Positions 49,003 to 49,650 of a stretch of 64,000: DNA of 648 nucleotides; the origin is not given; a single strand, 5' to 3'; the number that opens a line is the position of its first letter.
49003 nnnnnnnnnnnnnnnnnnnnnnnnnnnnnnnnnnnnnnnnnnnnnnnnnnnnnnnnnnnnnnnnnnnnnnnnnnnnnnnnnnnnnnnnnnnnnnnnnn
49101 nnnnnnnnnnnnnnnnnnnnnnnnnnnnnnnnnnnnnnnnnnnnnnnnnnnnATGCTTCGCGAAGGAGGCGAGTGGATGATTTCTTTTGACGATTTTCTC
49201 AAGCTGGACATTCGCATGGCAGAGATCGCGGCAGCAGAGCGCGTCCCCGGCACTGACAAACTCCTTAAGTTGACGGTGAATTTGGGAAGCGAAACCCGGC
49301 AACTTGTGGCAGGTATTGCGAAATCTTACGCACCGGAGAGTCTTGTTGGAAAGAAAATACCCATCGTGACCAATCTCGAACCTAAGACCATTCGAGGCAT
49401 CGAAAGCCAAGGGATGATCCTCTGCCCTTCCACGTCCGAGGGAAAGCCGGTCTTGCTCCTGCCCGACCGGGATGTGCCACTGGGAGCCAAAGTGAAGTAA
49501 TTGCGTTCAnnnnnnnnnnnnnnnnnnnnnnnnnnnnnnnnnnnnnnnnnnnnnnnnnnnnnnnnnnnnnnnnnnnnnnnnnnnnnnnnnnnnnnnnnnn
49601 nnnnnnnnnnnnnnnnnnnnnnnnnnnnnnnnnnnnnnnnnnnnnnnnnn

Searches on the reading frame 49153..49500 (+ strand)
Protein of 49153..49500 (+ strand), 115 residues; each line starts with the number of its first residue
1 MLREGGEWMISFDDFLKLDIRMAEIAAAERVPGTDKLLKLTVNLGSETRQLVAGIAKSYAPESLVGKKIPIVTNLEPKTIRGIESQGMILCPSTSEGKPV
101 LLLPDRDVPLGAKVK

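Call 10: search_protein_families(library=pfam, proteins=[window:49153-49500:+], max_evalue=0.01)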
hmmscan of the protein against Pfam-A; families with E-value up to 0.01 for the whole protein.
window:49153-49500:+ (115 aa): 1 family
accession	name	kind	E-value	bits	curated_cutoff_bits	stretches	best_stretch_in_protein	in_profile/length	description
PF01588.26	tRNA_bind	-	1.6e-27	95.9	27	1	20-113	1-96/96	Putative tRNA binding domain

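Call 67: find_encoding_contigs(protein=window:49177-49500:+, flank=10000, max_places=10)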
Protein window:49177-49500:+ (107 aa): 1 contig read that carries it; 1 place shown.
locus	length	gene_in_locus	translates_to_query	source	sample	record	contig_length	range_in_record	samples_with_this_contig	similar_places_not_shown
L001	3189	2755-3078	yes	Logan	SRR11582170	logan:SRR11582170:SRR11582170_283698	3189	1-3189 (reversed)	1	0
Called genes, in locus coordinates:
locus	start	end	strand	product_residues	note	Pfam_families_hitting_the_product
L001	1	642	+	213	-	?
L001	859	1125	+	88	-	PF04255:DUF433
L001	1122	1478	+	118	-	PF18478:PIN_10 (weak), PF18480:DUF5615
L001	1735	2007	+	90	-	-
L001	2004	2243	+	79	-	-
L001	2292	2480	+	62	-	-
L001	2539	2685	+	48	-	-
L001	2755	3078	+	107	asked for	PF01588:tRNA_bind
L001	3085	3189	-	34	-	?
